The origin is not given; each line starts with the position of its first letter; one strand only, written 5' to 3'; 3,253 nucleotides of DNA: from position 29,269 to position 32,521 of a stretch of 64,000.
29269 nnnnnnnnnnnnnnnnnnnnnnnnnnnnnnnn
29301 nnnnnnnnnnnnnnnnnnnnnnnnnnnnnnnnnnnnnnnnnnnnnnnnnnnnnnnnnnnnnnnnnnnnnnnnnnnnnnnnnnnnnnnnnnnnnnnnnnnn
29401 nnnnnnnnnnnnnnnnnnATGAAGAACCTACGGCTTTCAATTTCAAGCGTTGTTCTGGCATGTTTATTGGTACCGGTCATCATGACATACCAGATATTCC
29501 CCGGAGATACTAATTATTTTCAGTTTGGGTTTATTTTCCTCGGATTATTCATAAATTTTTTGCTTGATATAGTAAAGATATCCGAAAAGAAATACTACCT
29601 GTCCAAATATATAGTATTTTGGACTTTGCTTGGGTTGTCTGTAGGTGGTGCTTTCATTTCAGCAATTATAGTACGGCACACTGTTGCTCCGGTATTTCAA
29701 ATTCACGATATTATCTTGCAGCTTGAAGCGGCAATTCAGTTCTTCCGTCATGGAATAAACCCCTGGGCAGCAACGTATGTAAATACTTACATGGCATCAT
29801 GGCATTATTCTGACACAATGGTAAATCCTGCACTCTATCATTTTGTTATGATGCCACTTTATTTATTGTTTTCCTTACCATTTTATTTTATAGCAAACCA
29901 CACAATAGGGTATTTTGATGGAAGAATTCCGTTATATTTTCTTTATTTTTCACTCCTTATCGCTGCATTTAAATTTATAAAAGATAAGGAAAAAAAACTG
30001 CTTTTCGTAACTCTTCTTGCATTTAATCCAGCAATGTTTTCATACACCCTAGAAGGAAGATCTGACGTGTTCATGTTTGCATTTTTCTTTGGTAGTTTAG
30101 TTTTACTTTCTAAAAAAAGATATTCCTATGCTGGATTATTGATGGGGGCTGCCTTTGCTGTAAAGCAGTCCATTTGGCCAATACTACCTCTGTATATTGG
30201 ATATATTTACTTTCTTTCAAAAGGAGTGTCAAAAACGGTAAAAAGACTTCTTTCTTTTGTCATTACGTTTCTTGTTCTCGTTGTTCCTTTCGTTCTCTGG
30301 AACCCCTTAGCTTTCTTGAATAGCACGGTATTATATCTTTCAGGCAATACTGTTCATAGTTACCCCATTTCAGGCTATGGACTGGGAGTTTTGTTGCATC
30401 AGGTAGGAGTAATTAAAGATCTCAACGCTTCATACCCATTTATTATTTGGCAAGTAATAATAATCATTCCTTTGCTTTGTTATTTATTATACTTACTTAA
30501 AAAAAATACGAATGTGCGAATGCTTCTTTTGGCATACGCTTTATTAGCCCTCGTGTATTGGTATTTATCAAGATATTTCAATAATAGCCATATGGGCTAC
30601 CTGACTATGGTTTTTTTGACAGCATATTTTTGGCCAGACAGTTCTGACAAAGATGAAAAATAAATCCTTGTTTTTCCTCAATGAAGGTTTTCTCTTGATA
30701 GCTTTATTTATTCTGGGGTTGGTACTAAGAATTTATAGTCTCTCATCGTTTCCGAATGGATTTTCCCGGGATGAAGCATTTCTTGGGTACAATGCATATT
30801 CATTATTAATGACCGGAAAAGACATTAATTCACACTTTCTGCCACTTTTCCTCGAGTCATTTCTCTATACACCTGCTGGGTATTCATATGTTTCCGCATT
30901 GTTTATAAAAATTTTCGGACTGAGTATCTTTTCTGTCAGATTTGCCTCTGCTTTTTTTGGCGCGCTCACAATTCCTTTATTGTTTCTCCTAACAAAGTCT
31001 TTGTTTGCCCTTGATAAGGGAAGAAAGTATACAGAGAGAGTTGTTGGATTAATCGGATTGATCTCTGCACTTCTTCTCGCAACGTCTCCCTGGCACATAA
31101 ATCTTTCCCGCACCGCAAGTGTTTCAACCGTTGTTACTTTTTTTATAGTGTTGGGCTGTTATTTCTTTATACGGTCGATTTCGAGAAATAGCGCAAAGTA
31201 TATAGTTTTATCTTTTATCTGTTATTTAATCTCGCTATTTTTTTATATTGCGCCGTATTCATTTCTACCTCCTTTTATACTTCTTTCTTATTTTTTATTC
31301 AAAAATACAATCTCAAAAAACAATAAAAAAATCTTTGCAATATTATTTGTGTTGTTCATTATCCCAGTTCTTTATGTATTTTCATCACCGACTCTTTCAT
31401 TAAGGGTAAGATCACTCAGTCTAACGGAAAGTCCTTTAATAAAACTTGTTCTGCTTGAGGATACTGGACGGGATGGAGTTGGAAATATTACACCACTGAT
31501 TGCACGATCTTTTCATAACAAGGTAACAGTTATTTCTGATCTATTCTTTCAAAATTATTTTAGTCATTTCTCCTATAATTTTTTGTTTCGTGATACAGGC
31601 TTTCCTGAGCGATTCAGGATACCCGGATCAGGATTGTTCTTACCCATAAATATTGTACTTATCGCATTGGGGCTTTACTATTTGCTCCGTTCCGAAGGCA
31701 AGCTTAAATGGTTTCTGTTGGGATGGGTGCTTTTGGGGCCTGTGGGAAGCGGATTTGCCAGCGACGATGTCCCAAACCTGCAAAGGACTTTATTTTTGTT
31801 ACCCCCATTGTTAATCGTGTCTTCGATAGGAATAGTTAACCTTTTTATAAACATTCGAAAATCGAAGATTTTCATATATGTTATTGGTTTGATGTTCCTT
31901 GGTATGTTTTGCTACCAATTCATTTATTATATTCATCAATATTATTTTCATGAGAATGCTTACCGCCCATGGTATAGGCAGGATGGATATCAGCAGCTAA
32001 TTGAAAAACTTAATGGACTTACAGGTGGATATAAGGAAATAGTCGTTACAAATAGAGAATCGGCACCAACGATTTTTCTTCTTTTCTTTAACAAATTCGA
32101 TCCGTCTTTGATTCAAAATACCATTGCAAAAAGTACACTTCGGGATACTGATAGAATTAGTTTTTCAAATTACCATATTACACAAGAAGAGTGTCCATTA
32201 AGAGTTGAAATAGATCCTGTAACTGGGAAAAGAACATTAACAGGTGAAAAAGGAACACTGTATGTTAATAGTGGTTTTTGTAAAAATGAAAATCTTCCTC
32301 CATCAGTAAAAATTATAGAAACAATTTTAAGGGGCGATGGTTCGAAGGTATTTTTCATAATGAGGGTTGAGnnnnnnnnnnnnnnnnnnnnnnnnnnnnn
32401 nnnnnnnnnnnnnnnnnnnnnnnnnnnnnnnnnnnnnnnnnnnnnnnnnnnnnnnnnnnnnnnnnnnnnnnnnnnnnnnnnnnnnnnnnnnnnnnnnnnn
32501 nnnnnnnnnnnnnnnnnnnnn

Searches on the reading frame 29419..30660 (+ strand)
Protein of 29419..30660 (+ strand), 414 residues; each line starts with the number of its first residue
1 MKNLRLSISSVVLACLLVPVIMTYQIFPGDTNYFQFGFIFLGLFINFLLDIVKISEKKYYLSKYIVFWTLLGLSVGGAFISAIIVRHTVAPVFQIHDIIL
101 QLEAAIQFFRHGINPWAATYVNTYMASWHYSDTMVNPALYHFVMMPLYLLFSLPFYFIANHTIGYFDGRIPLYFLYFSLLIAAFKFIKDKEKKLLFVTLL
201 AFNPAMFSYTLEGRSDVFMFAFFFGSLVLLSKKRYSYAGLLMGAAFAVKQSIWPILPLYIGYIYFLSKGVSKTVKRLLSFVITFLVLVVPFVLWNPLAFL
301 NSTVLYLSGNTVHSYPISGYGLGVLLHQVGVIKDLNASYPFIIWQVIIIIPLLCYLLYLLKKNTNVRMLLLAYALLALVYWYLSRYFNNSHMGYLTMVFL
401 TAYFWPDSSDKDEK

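Call 4: search_protein_families(library=pfam, proteins=[window:29419-30660:+], max_evalue=1)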
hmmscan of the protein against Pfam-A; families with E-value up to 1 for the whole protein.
window:29419-30660:+ (414 aa): 2 families
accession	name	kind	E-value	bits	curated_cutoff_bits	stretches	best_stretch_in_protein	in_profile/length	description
PF09594.16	GT87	-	1.7e-06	28.4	25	1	168-379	22-231/237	Glycosyltransferase family 87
PF13231.12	PMT_2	-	0.021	15.4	26.1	1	178-294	37-160/160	Dolichyl-phosphate-mannose-protein mannosyltransferase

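Call 6: search_protein_families(library=ncbifam, proteins=[window:29419-30660:+], max_evalue=1)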
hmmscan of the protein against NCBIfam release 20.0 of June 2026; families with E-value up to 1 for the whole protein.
window:29419-30660:+ (414 aa): 0 families

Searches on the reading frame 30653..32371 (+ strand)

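Call 4: search_protein_families(library=pfam, proteins=[window:30653-32371:+], max_evalue=1)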
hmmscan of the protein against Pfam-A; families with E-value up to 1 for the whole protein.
window:30653-32371:+ (573 aa): 5 families
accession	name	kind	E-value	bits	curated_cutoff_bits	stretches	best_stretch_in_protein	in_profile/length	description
PF13231.12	PMT_2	-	2.3e-09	38.1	26.1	1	74-241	3-159/160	Dolichyl-phosphate-mannose-protein mannosyltransferase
PF11028.14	TMEM260-like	-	0.0014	18.9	24.2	1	79-217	28-173/179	Protein O-mannosyl-transferase TMEM260-like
PF02366.24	PMT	-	0.0026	17.8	22.7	1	18-240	3-231/245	Dolichyl-phosphate-mannose-protein mannosyltransferase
PF03779.20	SPW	-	0.016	16.1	31.5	1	134-203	5-70/93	SPW repeat domain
PF14163.11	SieB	-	0.095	12.7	26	1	397-464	24-86/147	Super-infection exclusion protein B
